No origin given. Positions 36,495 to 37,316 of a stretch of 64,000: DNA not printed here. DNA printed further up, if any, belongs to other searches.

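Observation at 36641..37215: AT-rich one-gene islet at the glmS 3' end (attTn7 position) encoding an orphan BamHI/BglII-like PD-(D/E)XK protein without a methyltransferase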

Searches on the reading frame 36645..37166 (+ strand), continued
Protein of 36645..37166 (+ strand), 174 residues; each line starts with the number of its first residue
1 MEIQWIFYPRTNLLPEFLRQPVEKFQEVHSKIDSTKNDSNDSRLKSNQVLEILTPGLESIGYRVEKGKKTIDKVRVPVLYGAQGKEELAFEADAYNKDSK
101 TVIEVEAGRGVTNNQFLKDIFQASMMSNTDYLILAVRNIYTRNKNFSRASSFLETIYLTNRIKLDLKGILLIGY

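Call 26: find_encoding_contigs(protein=P0090, flank=8000, max_places=4)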
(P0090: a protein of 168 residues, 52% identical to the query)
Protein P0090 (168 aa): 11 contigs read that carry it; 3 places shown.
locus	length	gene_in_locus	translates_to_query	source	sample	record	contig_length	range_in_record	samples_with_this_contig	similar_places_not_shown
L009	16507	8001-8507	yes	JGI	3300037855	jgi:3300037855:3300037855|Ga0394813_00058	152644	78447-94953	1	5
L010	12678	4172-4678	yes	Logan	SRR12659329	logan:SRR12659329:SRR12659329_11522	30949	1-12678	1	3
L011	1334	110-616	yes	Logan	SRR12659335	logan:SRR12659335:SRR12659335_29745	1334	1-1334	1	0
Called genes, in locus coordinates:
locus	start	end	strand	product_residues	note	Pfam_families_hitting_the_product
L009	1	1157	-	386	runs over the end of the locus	PF20510:HgmA_N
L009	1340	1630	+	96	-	PF01381:HTH_3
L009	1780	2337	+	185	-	PF18967:PycTM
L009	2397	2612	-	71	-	-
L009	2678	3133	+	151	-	PF03190:Thioredox_DsbH, PF13899:Thioredoxin_7, PF13098:Thioredoxin_2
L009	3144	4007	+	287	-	PF01842:ACT, PF00551:Formyl_trans_N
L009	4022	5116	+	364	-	PF07995:GSDH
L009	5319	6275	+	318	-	PF07676:PD40 (faint), PF26549:Tricorn_N (faint)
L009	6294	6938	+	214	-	PF13468:Glyoxalase_3 (faint)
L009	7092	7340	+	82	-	PF03693:ParD_antitoxin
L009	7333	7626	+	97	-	PF05016:ParE_toxin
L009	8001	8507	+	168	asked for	-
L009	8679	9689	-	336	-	PF00586:AIRS, PF02769:AIRS_C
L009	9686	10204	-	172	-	PF12867:DinB_2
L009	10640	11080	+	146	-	PF02580:Tyr_Deacylase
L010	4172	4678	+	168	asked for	-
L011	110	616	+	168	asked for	-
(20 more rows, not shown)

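Call 27: find_encoding_contigs(protein=P0026, flank=8000, max_places=3)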
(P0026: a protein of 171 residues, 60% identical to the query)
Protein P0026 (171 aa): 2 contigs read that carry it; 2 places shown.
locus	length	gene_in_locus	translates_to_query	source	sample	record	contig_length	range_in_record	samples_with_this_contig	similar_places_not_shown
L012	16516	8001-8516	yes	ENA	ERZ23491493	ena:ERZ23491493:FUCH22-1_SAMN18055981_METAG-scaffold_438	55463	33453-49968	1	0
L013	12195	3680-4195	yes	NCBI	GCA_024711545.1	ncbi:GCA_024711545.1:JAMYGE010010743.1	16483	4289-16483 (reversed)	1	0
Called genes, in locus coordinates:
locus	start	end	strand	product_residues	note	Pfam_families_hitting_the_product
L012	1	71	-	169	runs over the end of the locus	PF00881:Nitroreductase, PF14512:TM1586_NiRdase (weak)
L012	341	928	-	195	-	PF01330:RuvA_N, PF00633:HHH (faint), PF14520:HHH_5, PF07499:RuvA_C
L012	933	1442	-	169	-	PF02075:RuvC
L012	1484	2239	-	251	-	PF20772:TACO1_YebC_N, PF01709:Transcrip_reg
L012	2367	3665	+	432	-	PF02878:PGM_PMM_I, PF02879:PGM_PMM_II, PF02880:PGM_PMM_III, PF00408:PGM_PMM_IV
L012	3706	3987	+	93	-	-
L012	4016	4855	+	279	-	PF00483:NTP_transferase, PF00132:Hexapep (weak), PF25084:LbH_EIF2B, PF25087:GMPPB_C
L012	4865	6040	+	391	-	PF00483:NTP_transferase, PF01128:IspD (weak), PF12804:NTP_transf_3, PF24894:Hexapep_GlmU (faint), PF25084:LbH_EIF2B, PF00132:Hexapep, PF25087:GMPPB_C, PF00132:Hexapep (weak), +1 more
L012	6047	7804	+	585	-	PF13522:GATase_6, PF13537:GATase_7, PF01380:SIS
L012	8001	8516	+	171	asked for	-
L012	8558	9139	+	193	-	-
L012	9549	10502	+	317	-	PF06574:FAD_syn, PF01687:Flavokinase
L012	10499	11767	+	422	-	PF00579:tRNA-synt_1b, PF22421:SYY_C-terminal (weak)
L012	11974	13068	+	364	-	PF00266:Aminotran_5, PF00155:Aminotran_1_2 (faint)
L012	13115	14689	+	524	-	PF00389:2-Hacid_dh, PF02826:2-Hacid_dh_C, PF19304:PGDH_inter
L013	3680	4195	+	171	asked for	-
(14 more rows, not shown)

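Call 28: fold_search(model_id=the predicted structure, library=pdb)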
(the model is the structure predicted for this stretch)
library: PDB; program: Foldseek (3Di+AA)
matches with E <= 10: 136; with E <= 0.001: 0
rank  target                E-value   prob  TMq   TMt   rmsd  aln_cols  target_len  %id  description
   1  3odh_B                6.7e-03  0.99  0.59  0.55   5.7       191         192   11  Structure of OkrAI/DNA complex (released 2010-10-06)
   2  1bhm_A                1.5e-02  0.97  0.56  0.51   6.2       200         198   14  RESTRICTION ENDONUCLEASE BAMHI COMPLEX WITH DNA (released 1995-07-12)
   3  2bam_A                1.6e-02  0.96  0.54  0.47   6.5       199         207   14  RESTRICTION ENDONUCLEASE BAMHI COMPLEX WITH DNA AND CALCIUM IONS (PRE-REACTIVE COMPLEX). (released 1999-10-31)
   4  1esg_B                2.3e-02  0.89  0.51  0.43   7.2       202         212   12  RESTRICTION ENDONUCLEASE BAMHI BOUND TO A NON-SPECIFIC DNA. (released 2000-05-31)
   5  2bam_B                2.5e-02  0.96  0.57  0.49   5.7       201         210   13  RESTRICTION ENDONUCLEASE BAMHI COMPLEX WITH DNA AND CALCIUM IONS (PRE-REACTIVE COMPLEX). (released 1999-10-31)
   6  3bam_A                4.2e-02  0.60  0.42  0.37   8.1       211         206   14  RESTRICTION ENDONUCLEASE BAMHI COMPLEX WITH DNA AND MANGANESE IONS (POST-REACTIVE COMPLEX) (released 1999-01-13)
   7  1bhm_B                6.6e-02  0.89  0.56  0.49   5.9       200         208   15  RESTRICTION ENDONUCLEASE BAMHI COMPLEX WITH DNA (released 1995-07-12)
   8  1bam                  1.0e-01  0.51  0.45  0.40   8.4       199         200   11  STRUCTURE OF RESTRICTION ENDONUCLEASE BAMHI PHASED AT 1.95 ANGSTROMS RESOLUTION BY MAD ANALYSIS (released 1995-02-27)
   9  3odh_A                1.1e-01  0.87  0.59  0.54   5.9       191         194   12  Structure of OkrAI/DNA complex (released 2010-10-06)
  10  3bam_B                1.3e-01  0.72  0.54  0.47   5.8       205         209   12  RESTRICTION ENDONUCLEASE BAMHI COMPLEX WITH DNA AND MANGANESE IONS (POST-REACTIVE COMPLEX) (released 1999-01-13)
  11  3h4r                  2.1e-01  0.15  0.31  0.26  15.6       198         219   11  Crystal structure of E. coli RecE exonuclease (released 2009-05-26)
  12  9i05_Xl               4.1e-01  0.09  0.24  0.11  16.1       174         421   11  Cryo-EM structure of the large subunit of the mitochondrial ribosome from Toxoplasma gondii (released 2025-06-11)
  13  9i05_Xv               5.0e-01  0.05  0.18  0.09  18.6       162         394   12  Cryo-EM structure of the large subunit of the mitochondrial ribosome from Toxoplasma gondii (released 2025-06-11)
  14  8q3y_A                5.7e-01  0.18  0.36  0.17  12.1       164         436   15  Crystal structure of apo Can2 from Thermoanaerobacter brockii (released 2023-11-22)
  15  4zqu_A                6.9e-01  0.15  0.28  0.37   5.3       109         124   12  CdiA-CT/CdiI toxin and immunity complex from Yersinia pseudotuberculosis (released 2015-10-28)
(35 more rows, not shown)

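Call 29: find_related_loci(query=A1, collection=genome_contigs, flank=8000)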
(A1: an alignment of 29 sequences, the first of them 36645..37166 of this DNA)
Query A1 (174 aa) in genome_contigs; peptide patterns used: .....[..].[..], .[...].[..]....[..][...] (x = any residue, [..] = any of these).
600 stretches matched a pattern (row limit reached: there are more); 322 encode a relative of the query (tblastn E <= 1e-3); the best 80 are kept; 80 distinct loci.
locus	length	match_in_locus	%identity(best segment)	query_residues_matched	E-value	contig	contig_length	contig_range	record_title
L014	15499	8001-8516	51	3-174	1e-57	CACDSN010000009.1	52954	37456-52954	uncultured Pelagibacteraceae bacterium isolate AG-390-C19 genome assembly, contig: AG-390-C19_NODE_9, whole genome shotg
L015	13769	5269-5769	52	3-174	3e-56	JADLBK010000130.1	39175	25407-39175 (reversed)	MAG: Flavobacteriales bacterium isolate SJ163 c_000000915289, whole genome shotgun sequence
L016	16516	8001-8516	51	3-174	8e-56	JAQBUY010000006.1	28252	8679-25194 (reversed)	MAG: Proteobacteria bacterium isolate casp150-mb.165 NODE_4462_length_28252_cov_0.097752, whole genome shotgun sequence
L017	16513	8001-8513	51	3-174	9e-56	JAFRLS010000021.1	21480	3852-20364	Candidatus Saccharibacteria bacterium isolate RGIG2584 Goat_Jejunum.Co__c552452, whole genome shotgun sequence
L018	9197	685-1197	49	3-174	8e-55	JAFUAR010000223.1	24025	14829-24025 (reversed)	MAG: Clostridia bacterium isolate RGIG4322 Roe_deer_Duodenum.Co__c280846, whole genome shotgun sequence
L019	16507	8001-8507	50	1-174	3e-54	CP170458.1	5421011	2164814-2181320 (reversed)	MAG: Bacteroidota bacterium isolate tig00000052 chromosome, complete genome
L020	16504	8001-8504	52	3-174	8e-54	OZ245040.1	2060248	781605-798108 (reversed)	MAG: Nitrosopumilus sp. isolate aa22790b-0d10-49fa-8547-5ba004503ecc genome assembly, chromosome: 1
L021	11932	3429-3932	50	3-174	6e-54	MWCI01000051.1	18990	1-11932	MAG: Spirochaetes bacterium ADurb.Bin218 BWY23_contig000051, whole genome shotgun sequence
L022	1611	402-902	49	3-174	2e-55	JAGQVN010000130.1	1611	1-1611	MAG: Flavobacteriales bacterium isolate HKST-UBA105 k127_1597460, whole genome shotgun sequence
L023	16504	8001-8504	50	2-174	1e-53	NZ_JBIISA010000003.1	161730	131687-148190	MAG: Flavobacterium sp. isolate ME2003-11-11_3300044715_group2_bin15 Rohwer_bin837_scaffold_12_c1, whole genome shotgun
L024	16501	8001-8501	51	3-174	2e-53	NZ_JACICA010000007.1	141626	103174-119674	Alloprevotella rava strain DSM 22548 Ga0373290_07, whole genome shotgun sequence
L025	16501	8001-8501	48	3-174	4e-53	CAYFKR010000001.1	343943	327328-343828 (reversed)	MAG TPA_asm: uncultured Fibrobacteraceae bacterium isolate ERP019367_co1_103 genome assembly, contig: NODE_37_length_343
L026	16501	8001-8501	53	3-174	7e-53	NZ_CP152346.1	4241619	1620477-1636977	Segatella copri strain HDE04 chromosome, complete genome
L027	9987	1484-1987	52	3-174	4e-53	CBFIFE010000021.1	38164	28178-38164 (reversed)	MAG: uncultured Flavobacteriales bacterium isolate Co_bin_66_indstr genome assembly, contig: Co_bin_66_indstr_c21, whole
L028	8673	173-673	50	3-174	5e-53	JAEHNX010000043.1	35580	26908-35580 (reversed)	MAG: Candidatus Thiothrix moscowensis isolate RT NODE_730_length_35580_cov_21.0678_ID_10262027, whole genome shotgun seq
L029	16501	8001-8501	48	3-174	3e-52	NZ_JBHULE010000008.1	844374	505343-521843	Aquimarina rubra strain KCTC 52274 velvet_auto_127_8, whole genome shotgun sequence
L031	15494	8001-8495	47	5-174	2e-51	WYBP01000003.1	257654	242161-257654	MAG: Gemmatimonadaceae bacterium isolate GEM1 k127_52071, whole genome shotgun sequence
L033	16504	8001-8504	52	3-174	1e-51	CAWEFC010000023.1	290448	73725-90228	MAG: uncultured Acidobacteriota bacterium isolate MFD03044.bin.2.66 genome assembly, contig: contig_14250, whole genome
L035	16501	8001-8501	51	3-174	2e-51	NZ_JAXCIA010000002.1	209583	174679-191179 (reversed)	Flavobacterium sp. PL11 Ga0418744_02, whole genome shotgun sequence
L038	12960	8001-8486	50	1-167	6e-51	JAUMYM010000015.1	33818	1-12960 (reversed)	MAG: Erysipelotrichaceae bacterium isolate S17M_Sa_23 NODE_656_length_33818_cov_10.541806, whole genome shotgun sequence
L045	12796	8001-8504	46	2-174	1e-50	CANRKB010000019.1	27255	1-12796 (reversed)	MAG: uncultured Clostridia bacterium isolate Lapin-019__bin13 genome assembly, contig: Lapin-019__NODE_992_length_27255_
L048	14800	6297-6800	49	3-174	4e-50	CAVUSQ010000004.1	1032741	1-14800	MAG: Bryobacterales bacterium isolate MFD00964.bin.2.4 genome assembly, contig: contig_15649, whole genome shotgun seque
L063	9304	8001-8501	49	3-174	2e-49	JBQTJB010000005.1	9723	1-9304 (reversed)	MAG: Blastocatellia bacterium isolate SAW49 c_000000426352, whole genome shotgun sequence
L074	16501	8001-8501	47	3-174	4e-49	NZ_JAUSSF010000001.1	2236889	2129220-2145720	Chryseobacterium lathyri strain CC29 Ga0466881_01, whole genome shotgun sequence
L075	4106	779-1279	50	3-174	7e-49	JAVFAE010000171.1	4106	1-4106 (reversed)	MAG: Weeksellaceae bacterium isolate BF4_82 NODE_83615_length_4106_cov_5.103041_Biofilm4, whole genome shotgun sequence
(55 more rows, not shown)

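Call 38: find_related_loci(query=A2, collection=metagenome_contigs, flank=6000)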
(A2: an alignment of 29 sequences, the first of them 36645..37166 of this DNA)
Query A2 (174 aa) in metagenome_contigs; peptide patterns used: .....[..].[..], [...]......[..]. (x = any residue, [..] = any of these).
600 stretches matched a pattern (row limit reached: there are more); 427 encode a relative of the query (tblastn E <= 1e-3); the best 80 are kept; 80 distinct loci.
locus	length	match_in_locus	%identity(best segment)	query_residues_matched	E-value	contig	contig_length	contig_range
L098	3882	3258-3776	64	2-174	4e-71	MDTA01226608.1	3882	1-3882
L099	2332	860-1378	64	2-174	2e-72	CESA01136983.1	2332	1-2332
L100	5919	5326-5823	61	2-167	3e-66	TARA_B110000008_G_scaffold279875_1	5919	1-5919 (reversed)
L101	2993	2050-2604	58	3-174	6e-63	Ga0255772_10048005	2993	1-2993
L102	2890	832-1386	57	3-174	2e-62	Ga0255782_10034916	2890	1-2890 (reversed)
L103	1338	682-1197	53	3-174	1e-62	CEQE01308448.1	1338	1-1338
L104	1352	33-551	51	2-174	2e-61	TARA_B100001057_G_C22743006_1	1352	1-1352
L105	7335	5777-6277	52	3-174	9e-58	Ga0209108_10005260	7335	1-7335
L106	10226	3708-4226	51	2-174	2e-57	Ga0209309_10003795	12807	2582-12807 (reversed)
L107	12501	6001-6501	52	3-174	1e-56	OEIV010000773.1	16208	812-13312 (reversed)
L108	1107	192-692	49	3-174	6e-60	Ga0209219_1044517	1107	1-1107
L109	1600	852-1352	53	3-174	2e-58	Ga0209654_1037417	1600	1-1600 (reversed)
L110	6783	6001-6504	52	3-174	2e-55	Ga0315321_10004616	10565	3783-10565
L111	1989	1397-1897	52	3-174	2e-56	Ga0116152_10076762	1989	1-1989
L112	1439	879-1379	53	3-174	6e-57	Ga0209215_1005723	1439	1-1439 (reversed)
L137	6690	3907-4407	53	3-174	2e-52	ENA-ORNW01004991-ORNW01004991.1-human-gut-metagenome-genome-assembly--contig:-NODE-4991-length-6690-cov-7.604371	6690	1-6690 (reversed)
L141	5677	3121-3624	51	3-174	2e-52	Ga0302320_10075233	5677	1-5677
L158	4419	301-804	50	3-174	1e-51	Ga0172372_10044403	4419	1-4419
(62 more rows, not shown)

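Call 43: search_protein_families(library=pfam, alignment_id=A3, max_evalue=0.00001)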
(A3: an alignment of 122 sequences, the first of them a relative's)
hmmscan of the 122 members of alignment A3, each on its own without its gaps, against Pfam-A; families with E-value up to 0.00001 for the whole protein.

A. member 1, L001:6137-7993:+ (619 aa): 4 families
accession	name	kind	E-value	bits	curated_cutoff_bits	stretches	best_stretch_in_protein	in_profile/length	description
PF01380.27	SIS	-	3.2e-48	163.3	25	2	303-425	6-129/131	SIS domain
PF13522.11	GATase_6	-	2.7e-15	57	27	1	65-179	10-103/130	Glutamine amidotransferase domain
PF13537.11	GATase_7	-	2.9e-07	31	25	1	81-179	9-89/123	Glutamine amidotransferase domain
PF13230.11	GATase_4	-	9.9e-06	25.1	23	0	53-150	59-154/272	Glutamine amidotransferases class-II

B. families by the number of members that match (of 122 scanned): 117 families (the first 25 are shown)
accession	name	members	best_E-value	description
PF01797.21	Y1_Tnp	3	1e-24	Transposase IS200 like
PF01850.27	PIN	2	1.4e-10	PIN domain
PF08659.16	KR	2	3.9e-10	KR domain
PF07394.17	DUF1501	1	3.5e-143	Protein of unknown function (DUF1501)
PF00113.28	Enolase_C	1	9.8e-125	Enolase, C-terminal TIM barrel domain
PF00909.26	Ammonium_transp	1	9.4e-103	Ammonium Transporter Family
PF00480.26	ROK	1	2.5e-81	ROK family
PF00977.27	His_biosynth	1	4.3e-81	Histidine biosynthesis protein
PF12183.14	NotI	1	9.2e-79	Restriction endonuclease NotI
PF02773.21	S-AdoMet_synt_C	1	8.4e-69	S-adenosylmethionine synthetase, C-terminal domain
PF02673.24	BacA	1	5.8e-64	Bacitracin resistance protein BacA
PF02056.22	Glyco_hydro_4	1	1.7e-58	Family 4 glycosyl hydrolase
PF03952.21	Enolase_N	1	2.1e-58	Enolase, N-terminal domain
PF00742.24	Homoserine_dh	1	3.7e-56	Homoserine dehydrogenase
PF07638.17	Sigma70_ECF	1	1.6e-55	ECF sigma factor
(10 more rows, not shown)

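Call 59: search_dna_similar(query=window:36645-37166:+, collection=plasmids, mode=protein, max_evalue=0.001, max_rows=30)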
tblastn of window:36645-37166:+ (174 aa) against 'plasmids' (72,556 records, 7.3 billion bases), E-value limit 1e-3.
Records with a match: 2; places in all: 2; records where one place covers at least 80% of the query: 1.
Best place of each record, by identity: 60-80% 1; <60% 1.
By first word of the organism name: Bacillus 1; Priestia 1.
By predicted mobility (MOB-suite, as given by PLSDB): mobilizable 2.
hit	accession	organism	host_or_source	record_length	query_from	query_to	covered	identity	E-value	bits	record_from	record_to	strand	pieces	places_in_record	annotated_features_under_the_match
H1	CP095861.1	Bacillus sp. H8-1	Lettuce,cell culture,soil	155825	3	161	91%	47.2%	1e-42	158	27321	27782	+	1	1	none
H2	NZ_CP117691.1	Priestia megaterium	ginseng,Single cell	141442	92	126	20%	62.9%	1e-4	49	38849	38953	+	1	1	none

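Call 60: search_dna_similar(query=window:36645-37166:+, collection=phages, mode=protein, max_evalue=0.001, max_rows=20)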
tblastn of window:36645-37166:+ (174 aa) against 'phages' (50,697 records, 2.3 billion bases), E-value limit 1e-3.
No match.

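Call 61: get_annotated_region(hit=H1, flank=6000)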
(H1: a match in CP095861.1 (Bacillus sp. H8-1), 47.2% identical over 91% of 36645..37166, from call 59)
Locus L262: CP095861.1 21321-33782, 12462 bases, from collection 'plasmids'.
description: Bacillus sp. H8-1 plasmid unnamed2, complete sequence
organism: Bacillus sp. H8-1 (NCBI taxid 2930532)
taxonomy: Bacteria; Bacillota; Bacilli; Bacillales; Bacillaceae; Bacillus; Bacillus sp. H8-1
host: -; source: Lettuce,cell culture,soil; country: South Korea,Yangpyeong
typing (MOB-suite, as given by PLSDB): mobilizable; replicon rep_cluster_385; relaxase MOBP
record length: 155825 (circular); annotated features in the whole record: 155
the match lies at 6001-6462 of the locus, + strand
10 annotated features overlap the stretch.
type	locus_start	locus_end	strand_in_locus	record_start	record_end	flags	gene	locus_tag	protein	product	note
CDS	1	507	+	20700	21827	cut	-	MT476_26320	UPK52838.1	response regulator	-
CDS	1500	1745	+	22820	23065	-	-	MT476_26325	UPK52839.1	DNA-binding protein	-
CDS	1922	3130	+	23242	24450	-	dcm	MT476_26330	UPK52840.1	DNA (cytosine-5-)-methyltransferase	-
CDS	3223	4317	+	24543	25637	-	-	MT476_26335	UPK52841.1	hypothetical protein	-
CDS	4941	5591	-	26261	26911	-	-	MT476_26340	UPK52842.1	hypothetical protein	-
CDS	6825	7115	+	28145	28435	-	-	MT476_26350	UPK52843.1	hypothetical protein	-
CDS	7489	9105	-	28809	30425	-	-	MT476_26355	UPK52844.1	hypothetical protein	-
CDS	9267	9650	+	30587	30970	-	-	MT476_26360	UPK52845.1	hypothetical protein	-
CDS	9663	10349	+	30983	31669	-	-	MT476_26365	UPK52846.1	DNA-3-methyladenine glycosylase 2 family protein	-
CDS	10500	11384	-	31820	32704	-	-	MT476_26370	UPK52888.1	MvaI/BcnI restriction endonuclease family protein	-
